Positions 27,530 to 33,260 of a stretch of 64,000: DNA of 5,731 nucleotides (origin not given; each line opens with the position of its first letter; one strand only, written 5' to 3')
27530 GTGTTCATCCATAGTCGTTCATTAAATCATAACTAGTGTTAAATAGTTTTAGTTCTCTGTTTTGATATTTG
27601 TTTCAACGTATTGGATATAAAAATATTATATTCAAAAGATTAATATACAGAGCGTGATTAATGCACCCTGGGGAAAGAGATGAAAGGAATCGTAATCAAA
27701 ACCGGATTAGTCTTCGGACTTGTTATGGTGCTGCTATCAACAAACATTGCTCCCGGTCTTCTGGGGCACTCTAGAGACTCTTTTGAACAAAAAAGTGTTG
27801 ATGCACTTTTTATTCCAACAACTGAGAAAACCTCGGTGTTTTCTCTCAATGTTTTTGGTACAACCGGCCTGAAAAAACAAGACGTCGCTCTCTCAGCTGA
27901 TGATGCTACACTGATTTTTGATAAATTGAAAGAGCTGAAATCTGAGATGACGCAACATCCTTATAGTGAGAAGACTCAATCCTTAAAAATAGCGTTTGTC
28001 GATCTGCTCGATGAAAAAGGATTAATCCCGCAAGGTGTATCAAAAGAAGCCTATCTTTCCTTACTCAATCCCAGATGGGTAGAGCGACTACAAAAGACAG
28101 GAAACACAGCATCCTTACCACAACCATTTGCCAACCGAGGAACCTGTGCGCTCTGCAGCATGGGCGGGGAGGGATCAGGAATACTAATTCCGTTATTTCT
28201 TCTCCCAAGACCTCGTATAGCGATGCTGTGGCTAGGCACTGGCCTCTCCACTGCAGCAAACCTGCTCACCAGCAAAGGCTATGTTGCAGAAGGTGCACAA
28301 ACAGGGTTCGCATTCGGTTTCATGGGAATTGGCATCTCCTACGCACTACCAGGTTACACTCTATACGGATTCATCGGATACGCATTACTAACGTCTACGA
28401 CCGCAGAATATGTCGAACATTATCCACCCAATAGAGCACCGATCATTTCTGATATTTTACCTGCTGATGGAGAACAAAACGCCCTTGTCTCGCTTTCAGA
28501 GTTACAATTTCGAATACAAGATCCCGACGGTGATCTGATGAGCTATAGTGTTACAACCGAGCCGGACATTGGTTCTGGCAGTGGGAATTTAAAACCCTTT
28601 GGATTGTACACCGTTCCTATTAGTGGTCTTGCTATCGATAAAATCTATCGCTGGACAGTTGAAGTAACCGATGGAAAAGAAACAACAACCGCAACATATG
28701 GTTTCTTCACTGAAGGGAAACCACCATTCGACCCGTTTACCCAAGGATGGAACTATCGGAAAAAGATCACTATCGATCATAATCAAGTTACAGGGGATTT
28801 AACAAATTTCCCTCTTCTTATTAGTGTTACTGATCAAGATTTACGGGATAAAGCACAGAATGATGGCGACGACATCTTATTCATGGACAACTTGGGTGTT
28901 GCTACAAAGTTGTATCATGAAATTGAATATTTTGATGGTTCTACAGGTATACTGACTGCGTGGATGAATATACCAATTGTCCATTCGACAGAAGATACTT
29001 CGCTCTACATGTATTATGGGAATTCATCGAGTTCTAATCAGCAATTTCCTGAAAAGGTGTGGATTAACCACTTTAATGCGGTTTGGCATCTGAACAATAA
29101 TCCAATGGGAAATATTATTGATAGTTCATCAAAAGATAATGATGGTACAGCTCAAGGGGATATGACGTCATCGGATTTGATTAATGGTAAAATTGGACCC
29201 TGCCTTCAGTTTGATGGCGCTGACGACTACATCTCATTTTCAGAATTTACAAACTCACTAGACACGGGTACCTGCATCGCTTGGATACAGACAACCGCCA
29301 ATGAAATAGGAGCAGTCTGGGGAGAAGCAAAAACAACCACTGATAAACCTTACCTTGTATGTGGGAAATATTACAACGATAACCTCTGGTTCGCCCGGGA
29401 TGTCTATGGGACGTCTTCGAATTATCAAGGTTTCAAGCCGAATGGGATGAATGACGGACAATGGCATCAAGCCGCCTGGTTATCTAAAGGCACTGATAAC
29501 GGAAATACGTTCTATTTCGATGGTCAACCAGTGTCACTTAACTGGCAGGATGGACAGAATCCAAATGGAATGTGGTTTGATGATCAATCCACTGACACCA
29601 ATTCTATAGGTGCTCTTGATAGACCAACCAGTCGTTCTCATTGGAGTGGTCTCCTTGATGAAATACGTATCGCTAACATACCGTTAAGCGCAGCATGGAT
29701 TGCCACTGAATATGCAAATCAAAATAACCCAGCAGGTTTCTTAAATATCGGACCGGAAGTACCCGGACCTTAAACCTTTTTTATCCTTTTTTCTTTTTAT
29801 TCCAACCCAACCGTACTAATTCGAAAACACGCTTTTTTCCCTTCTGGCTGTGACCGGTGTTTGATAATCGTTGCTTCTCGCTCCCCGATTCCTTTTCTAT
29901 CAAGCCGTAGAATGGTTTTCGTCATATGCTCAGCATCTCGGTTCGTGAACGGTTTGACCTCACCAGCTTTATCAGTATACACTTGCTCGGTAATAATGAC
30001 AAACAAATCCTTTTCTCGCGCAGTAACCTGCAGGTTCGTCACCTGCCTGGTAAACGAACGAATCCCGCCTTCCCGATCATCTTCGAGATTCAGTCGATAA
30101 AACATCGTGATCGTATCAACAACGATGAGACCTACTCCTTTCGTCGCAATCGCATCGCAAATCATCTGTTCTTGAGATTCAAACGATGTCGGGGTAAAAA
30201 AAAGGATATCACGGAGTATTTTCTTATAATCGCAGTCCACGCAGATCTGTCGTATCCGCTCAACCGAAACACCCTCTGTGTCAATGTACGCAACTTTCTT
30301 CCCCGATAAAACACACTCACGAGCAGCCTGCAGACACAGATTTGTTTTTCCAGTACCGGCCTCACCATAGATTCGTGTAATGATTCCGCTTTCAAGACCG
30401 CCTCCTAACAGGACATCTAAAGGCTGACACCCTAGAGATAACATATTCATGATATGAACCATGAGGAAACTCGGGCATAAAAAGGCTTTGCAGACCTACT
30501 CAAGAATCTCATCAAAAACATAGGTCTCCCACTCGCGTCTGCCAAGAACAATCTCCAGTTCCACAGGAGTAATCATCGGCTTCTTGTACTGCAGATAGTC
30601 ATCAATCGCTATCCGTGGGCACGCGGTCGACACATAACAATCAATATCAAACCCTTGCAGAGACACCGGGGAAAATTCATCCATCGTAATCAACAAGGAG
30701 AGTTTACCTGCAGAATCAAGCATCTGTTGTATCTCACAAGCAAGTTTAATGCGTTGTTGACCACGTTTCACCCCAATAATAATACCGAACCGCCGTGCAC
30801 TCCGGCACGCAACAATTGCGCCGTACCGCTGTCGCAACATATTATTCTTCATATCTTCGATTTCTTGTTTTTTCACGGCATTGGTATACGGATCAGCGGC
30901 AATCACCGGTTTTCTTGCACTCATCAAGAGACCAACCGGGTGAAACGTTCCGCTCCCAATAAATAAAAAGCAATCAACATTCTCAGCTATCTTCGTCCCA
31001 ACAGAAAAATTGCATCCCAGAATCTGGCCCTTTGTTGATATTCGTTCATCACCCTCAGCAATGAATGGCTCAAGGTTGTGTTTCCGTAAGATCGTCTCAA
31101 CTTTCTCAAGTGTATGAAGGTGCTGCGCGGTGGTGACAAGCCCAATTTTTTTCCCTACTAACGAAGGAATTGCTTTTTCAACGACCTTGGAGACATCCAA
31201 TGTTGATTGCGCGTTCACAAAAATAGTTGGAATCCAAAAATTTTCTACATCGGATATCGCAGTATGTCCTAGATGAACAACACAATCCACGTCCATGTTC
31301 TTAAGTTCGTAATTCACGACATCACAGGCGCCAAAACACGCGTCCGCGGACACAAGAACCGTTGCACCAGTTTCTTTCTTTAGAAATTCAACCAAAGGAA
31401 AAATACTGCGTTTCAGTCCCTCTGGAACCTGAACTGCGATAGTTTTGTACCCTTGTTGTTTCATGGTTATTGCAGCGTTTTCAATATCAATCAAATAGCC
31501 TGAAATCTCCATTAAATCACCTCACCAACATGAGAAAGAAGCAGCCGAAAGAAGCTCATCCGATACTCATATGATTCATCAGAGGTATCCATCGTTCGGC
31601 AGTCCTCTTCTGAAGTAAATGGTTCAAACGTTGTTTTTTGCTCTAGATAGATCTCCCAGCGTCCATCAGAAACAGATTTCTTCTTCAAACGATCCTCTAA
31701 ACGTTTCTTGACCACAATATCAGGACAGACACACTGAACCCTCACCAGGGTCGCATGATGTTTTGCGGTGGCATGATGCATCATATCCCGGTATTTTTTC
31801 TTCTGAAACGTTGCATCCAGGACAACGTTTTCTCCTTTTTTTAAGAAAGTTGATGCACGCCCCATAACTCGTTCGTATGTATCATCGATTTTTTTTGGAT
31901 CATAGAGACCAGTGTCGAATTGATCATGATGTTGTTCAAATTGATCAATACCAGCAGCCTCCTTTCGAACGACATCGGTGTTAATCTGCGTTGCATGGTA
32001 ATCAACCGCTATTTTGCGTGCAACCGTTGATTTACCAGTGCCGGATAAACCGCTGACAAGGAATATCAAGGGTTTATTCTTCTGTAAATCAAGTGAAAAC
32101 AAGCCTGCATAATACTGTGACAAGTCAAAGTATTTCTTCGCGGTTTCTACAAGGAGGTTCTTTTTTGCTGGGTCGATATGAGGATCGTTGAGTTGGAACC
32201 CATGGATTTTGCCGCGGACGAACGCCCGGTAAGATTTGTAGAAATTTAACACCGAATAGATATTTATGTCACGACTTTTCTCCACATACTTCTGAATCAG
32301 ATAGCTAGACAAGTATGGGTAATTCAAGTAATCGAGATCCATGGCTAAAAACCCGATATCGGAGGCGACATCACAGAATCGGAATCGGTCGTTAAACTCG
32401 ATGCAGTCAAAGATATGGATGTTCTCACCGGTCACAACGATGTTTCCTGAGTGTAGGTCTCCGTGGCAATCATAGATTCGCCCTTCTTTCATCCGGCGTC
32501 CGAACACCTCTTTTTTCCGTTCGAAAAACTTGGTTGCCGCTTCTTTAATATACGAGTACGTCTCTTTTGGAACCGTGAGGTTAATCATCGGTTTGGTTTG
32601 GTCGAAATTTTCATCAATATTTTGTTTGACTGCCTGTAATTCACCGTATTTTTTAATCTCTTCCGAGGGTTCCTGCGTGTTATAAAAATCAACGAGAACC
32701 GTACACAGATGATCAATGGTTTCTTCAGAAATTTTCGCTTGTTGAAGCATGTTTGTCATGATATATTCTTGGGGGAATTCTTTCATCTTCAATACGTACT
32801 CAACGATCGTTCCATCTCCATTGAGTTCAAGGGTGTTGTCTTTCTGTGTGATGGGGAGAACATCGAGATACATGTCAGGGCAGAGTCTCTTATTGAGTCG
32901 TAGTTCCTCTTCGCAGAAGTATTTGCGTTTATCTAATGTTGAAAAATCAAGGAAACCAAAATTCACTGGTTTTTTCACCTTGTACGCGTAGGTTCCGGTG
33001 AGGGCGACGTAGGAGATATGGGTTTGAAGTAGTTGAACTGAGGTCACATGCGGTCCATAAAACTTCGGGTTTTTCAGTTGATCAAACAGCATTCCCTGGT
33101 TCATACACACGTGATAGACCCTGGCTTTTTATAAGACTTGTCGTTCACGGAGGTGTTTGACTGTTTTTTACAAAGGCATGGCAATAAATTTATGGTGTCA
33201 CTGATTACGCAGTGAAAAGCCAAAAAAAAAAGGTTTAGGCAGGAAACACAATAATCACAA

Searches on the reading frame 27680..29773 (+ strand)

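Call 67: search_protein_families(library=pfam, proteins=[window:27680-29773:+], max_evalue=0.00001)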
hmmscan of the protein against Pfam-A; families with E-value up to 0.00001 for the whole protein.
window:27680-29773:+ (697 aa): 2 families
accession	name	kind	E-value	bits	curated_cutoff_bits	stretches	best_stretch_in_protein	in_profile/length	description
PF13385.13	Laminin_G_3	-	1.2e-08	35.6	27.6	1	512-675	1-151/151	Concanavalin A-like lectin/glucanases superfamily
PF10102.14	DUF2341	-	1.7e-06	28.8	23.4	1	395-465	1-68/84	Domain of unknown function (DUF2341)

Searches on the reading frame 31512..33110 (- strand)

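Call 67: search_protein_families(library=pfam, proteins=[window:31512-33110:-], max_evalue=0.00001)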
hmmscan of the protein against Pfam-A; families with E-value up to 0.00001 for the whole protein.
window:31512-33110:- (532 aa): 4 families
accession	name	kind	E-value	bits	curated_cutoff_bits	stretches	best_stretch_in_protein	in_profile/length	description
PF13671.12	AAA_33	-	2.4e-18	67.3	27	1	350-496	2-141/143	AAA domain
PF13207.12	AAA_17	-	4.7e-09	37.1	27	1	354-477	2-126/136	AAA domain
PF08433.16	KTI12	-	2.3e-07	31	22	1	347-481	2-126/271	Chromatin associated protein KTI12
PF13238.12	AAA_18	-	4.5e-07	30.8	29.4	1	351-478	2-115/128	AAA domain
